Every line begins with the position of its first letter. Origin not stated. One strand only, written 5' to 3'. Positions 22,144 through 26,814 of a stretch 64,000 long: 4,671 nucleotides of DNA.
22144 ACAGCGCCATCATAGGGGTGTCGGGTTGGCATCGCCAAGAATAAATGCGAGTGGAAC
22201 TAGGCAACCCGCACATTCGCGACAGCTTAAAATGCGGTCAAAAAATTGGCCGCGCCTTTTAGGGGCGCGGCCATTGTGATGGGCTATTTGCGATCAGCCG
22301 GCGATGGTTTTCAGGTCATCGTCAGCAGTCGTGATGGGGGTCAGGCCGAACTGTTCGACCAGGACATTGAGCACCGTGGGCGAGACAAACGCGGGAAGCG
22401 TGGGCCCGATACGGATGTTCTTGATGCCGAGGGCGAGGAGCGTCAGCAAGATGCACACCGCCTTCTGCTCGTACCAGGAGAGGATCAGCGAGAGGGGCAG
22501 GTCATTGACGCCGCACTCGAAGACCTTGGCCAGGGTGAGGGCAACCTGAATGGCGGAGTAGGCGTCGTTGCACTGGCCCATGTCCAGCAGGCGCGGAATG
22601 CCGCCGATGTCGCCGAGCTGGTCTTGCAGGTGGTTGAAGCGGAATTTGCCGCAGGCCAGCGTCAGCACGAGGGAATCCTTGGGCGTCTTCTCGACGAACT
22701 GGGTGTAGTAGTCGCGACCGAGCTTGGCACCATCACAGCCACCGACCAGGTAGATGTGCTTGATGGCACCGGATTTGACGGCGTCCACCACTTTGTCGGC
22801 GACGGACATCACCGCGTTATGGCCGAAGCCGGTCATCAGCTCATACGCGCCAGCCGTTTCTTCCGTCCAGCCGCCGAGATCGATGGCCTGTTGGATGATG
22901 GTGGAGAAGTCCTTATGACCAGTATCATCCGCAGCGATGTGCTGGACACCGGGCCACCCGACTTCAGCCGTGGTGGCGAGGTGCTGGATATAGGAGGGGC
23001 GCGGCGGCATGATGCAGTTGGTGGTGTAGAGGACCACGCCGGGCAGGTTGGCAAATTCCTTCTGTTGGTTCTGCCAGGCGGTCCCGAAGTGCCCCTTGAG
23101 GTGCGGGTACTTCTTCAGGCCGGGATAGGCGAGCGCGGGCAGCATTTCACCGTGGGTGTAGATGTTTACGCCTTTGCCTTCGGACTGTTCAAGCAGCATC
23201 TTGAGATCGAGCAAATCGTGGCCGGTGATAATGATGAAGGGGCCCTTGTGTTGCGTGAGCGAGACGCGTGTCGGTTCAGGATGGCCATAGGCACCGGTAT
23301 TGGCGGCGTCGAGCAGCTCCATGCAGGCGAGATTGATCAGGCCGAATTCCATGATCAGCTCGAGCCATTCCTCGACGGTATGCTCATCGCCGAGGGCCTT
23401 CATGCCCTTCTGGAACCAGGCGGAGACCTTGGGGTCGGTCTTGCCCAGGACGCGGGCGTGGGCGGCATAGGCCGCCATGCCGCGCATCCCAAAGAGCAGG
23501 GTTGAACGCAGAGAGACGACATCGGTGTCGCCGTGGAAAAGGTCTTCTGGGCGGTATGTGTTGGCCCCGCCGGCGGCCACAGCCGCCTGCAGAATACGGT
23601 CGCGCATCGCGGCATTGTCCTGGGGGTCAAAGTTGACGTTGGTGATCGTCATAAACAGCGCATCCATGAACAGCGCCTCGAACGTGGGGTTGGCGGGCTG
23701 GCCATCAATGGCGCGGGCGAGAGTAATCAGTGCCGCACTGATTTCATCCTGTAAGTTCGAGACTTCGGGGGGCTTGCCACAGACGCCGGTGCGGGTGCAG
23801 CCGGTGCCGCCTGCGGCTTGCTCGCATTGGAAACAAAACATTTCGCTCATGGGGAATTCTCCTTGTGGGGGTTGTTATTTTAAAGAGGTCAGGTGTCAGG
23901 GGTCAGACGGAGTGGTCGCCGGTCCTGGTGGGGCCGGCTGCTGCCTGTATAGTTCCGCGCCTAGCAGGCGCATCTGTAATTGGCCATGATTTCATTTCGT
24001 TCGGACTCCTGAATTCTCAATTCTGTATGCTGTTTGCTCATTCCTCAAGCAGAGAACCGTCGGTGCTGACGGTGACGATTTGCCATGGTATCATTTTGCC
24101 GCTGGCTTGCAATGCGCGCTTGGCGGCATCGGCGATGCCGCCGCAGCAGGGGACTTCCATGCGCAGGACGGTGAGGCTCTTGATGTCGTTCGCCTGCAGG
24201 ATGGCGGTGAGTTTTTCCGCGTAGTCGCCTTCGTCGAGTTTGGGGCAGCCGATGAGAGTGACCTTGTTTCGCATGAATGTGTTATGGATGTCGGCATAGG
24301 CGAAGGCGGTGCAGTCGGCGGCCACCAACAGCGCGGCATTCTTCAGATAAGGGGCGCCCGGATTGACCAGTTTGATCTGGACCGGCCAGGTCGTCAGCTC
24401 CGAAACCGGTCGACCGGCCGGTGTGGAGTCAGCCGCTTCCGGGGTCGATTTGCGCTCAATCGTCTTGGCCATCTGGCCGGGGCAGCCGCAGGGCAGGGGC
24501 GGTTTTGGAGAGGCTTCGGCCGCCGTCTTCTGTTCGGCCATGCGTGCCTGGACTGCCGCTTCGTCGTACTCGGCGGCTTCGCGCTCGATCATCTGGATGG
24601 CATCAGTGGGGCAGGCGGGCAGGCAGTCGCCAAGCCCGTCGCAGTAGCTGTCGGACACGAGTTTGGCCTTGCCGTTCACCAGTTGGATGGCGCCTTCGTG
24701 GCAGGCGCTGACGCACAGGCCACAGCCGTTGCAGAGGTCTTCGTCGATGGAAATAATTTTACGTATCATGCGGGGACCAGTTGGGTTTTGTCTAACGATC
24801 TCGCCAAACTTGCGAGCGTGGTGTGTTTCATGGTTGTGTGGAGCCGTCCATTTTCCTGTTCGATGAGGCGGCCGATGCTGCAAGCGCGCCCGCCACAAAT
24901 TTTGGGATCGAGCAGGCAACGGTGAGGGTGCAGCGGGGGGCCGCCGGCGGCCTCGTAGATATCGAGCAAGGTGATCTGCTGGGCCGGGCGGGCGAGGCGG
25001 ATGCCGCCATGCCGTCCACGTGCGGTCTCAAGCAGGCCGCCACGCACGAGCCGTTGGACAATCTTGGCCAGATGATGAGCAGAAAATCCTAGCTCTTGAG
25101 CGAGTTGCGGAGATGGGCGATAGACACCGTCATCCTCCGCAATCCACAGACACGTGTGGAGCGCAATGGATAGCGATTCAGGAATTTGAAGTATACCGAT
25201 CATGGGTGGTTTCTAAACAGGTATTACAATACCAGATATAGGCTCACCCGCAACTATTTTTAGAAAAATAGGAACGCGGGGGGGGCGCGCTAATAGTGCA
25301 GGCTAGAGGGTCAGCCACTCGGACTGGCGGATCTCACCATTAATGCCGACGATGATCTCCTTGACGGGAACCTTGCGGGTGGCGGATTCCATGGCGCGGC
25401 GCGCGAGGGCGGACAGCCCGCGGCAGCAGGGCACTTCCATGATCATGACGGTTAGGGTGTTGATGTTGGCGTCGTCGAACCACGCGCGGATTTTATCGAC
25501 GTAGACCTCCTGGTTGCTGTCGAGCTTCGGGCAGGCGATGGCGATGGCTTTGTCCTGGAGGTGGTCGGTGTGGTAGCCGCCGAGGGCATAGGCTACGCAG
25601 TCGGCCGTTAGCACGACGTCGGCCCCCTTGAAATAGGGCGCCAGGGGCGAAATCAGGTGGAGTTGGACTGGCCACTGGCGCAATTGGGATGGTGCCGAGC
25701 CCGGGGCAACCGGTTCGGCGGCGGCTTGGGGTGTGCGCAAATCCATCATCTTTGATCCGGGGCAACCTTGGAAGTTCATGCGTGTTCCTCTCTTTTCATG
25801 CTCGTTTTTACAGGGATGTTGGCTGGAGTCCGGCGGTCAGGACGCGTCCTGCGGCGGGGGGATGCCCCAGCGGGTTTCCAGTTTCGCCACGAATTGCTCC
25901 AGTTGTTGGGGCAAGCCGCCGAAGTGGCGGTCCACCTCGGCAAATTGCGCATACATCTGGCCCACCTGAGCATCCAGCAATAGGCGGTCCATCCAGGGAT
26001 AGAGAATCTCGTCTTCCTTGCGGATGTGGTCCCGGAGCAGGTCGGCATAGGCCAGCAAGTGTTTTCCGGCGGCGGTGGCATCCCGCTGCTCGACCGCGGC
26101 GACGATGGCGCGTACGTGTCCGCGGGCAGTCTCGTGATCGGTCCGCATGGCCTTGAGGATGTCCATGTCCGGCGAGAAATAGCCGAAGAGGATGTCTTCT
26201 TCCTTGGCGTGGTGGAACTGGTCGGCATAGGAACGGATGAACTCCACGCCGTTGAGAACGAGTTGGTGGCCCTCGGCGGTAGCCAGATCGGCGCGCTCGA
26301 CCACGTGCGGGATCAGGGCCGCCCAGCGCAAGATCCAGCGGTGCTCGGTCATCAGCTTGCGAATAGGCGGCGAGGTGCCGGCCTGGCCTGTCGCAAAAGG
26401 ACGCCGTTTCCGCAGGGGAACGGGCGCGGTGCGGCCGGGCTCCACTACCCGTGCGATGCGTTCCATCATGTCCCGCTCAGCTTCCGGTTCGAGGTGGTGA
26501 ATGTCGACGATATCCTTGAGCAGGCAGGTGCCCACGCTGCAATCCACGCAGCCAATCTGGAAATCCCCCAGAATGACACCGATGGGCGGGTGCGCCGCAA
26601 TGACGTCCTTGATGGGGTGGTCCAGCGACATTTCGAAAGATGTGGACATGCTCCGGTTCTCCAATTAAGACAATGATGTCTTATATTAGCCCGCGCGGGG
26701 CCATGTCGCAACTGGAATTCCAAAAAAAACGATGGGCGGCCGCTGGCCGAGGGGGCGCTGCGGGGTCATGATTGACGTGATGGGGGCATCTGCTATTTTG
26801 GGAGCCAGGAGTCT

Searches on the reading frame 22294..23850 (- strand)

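Call 57: search_protein_families(library=pfam, proteins=[window:22294-23850:-], max_evalue=0.00001)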
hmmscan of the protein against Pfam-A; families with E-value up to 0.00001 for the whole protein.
window:22294-23850:- (518 aa): 1 family
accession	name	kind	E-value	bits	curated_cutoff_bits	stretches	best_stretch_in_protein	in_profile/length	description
PF03063.25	Prismane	-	2.7e-155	518.4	27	1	4-514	1-513/513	Prismane/CO dehydrogenase family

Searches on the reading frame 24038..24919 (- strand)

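Call 21: search_protein_families(library=pfam, proteins=[window:24038-24919:-])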
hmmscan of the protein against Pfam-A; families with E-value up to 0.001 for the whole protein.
window:24038-24919:- (293 aa): 10 families
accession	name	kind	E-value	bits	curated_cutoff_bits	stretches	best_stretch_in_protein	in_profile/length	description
PF00037.32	Fer4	-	9.9e-12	44.6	21.1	1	57-78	2-23/24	4Fe-4S binding domain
PF12837.12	Fer4_6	-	1.8e-10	40.6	25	1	55-78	1-24/24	4Fe-4S binding domain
PF12838.12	Fer4_7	-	2.6e-10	41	27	2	63-107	2-52/52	4Fe-4S dicluster domain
PF14697.11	Fer4_21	-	5.6e-09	36.5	35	1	57-110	2-59/59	4Fe-4S dicluster domain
PF13237.11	Fer4_10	-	4.9e-08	33.2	25.5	1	56-104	2-53/53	4Fe-4S dicluster domain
PF25160.1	LdpA_Fe-S-bd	-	1.2e-07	31.8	27.6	1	76-112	16-47/49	LdpA Fe-S cluster-binding domain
PF13187.11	Fer4_9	-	4.5e-07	30.2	27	1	63-108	2-52/52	4Fe-4S dicluster domain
PF12797.12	Fer4_2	-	1.6e-05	25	24.5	1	56-74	3-21/22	4Fe-4S binding domain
PF13484.11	Fer4_16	-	0.00015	23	30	0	97-134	6-41/66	4Fe-4S double cluster binding domain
PF12798.12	Fer4_3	-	0.00053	21.1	27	0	63-77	1-15/15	4Fe-4S binding domain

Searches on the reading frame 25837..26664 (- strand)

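Call 57: search_protein_families(library=pfam, proteins=[window:25837-26664:-], max_evalue=0.00001)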
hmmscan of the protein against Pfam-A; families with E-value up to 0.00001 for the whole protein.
window:25837-26664:- (275 aa): 1 family
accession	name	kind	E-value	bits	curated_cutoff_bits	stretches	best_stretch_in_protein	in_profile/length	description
PF01814.28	Hemerythrin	-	6.9e-14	52.9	25.3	1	100-224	2-126/127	Hemerythrin HHE cation binding domain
